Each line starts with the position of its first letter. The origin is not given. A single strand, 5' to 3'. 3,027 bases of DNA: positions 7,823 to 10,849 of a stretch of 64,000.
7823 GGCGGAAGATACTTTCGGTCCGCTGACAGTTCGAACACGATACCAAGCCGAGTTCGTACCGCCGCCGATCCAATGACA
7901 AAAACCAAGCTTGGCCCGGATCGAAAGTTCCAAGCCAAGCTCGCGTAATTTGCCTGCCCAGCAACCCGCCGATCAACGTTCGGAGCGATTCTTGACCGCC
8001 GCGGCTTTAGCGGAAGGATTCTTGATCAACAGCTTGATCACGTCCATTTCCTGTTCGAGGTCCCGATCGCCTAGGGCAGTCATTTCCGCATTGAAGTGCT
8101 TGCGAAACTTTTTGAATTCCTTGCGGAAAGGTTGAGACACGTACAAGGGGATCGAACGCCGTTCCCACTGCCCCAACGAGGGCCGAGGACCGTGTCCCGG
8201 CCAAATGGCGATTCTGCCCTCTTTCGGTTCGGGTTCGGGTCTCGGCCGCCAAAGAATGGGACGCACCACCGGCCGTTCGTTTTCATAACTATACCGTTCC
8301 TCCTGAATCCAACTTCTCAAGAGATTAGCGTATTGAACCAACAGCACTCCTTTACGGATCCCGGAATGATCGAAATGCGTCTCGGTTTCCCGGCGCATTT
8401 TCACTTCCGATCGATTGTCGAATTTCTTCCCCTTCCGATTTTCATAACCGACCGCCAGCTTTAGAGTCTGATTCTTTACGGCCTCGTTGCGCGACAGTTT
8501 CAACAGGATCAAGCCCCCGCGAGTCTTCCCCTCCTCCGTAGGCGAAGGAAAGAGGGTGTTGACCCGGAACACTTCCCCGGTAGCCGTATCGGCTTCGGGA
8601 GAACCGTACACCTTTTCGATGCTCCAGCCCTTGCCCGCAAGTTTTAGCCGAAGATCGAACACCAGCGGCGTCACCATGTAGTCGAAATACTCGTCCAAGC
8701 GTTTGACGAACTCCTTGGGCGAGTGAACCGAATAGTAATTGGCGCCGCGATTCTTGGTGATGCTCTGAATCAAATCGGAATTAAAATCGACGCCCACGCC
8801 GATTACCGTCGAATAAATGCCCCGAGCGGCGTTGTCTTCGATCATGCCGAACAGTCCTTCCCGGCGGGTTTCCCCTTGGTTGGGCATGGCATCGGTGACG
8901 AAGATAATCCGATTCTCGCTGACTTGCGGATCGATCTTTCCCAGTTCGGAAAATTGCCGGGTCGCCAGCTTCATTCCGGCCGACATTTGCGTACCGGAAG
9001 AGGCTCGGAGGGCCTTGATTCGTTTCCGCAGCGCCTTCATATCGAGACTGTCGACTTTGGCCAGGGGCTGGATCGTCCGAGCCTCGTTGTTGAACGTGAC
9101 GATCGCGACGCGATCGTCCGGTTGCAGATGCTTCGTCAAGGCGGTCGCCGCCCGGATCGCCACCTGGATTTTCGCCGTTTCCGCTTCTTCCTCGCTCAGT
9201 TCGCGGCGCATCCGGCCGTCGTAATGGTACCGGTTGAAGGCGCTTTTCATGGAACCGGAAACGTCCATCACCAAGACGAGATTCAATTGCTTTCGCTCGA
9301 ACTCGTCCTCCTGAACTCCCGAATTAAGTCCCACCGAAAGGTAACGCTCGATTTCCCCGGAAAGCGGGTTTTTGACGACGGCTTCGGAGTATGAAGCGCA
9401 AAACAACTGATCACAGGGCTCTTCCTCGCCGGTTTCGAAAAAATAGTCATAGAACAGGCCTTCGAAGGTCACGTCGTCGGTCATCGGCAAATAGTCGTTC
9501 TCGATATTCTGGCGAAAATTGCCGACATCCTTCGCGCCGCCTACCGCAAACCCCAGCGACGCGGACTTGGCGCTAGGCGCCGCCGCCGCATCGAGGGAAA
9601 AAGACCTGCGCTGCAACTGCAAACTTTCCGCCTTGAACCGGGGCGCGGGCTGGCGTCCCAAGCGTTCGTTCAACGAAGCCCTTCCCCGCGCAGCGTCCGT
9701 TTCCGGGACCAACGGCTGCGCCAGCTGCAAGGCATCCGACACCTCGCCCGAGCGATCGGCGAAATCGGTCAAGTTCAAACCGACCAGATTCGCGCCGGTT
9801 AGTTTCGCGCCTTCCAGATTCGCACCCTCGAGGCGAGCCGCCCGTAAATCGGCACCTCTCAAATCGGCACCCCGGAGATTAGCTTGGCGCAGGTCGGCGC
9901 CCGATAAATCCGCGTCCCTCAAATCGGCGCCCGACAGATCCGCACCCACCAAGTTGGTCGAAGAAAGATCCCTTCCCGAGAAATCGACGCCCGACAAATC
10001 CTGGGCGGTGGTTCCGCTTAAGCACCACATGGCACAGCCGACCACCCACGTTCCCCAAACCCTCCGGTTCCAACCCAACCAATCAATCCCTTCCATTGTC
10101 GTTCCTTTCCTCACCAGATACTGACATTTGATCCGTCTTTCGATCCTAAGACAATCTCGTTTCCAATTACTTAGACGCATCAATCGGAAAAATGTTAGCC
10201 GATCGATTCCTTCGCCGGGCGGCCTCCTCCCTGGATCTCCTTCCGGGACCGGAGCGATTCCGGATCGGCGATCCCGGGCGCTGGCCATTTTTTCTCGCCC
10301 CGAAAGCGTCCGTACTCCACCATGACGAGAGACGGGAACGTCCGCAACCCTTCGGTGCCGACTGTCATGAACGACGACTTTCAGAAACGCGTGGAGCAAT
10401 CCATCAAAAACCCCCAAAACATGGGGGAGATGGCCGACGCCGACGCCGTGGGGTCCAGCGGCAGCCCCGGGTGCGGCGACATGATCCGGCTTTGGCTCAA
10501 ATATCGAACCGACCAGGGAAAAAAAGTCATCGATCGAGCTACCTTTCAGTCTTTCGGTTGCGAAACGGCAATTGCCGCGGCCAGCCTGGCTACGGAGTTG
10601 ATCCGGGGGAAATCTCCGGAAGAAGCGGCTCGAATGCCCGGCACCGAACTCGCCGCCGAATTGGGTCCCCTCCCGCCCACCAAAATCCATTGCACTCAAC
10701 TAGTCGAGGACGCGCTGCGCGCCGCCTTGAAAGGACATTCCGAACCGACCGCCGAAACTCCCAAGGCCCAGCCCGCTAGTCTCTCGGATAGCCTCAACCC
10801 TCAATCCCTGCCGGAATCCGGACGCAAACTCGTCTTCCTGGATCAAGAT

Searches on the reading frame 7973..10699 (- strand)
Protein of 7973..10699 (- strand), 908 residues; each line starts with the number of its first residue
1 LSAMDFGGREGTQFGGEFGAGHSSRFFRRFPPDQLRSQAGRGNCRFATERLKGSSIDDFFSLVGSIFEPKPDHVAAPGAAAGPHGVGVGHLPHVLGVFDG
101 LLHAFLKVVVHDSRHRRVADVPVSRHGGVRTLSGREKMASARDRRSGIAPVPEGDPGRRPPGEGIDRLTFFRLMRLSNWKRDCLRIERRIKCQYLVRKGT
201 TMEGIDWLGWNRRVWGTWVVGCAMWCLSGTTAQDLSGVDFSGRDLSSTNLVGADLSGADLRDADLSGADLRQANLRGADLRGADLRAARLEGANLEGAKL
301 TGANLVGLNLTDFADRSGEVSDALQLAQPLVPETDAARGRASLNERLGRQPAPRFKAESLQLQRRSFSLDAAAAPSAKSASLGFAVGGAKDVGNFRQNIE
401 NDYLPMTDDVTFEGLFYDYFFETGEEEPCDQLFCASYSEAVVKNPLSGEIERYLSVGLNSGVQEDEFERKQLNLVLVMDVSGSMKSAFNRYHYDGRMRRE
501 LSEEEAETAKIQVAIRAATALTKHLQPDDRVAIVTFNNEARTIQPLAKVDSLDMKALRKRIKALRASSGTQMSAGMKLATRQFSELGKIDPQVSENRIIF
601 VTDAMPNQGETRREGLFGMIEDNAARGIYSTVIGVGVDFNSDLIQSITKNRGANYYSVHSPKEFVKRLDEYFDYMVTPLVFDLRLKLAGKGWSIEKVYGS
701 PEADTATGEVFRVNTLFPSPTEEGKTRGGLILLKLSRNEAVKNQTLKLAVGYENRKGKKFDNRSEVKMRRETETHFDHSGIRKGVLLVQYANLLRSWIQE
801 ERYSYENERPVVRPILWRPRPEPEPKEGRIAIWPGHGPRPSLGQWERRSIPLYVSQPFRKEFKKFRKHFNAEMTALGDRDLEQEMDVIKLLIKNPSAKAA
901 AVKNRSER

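Call 86: search_protein_families(library=pfam, proteins=[window:7973-10699:-], max_evalue=0.00001)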
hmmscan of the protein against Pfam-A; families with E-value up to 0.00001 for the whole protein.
window:7973-10699:- (908 aa): 6 families
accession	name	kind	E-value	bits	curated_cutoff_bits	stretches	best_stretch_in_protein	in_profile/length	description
PF00805.28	Pentapeptide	-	1.9e-23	82.1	20.2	2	234-272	2-40/40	Pentapeptide repeats (8 copies)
PF13519.12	VWA_2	-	1.1e-12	48.9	27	1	474-604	1-106/107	von Willebrand factor type A domain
PF00092.34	VWA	-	1.1e-09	39.2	23.8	1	473-663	1-167/174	von Willebrand factor type A domain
PF13768.12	VWA_3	-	1.1e-06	29.3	27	1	513-649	19-147/155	von Willebrand factor type A domain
PF13576.12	Pentapeptide_3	-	1.6e-06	28.7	27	0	266-304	2-43/48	Pentapeptide repeats (9 copies)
PF13599.13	Pentapeptide_4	-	1.8e-06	28.3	38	1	234-299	12-77/78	Pentapeptide repeat region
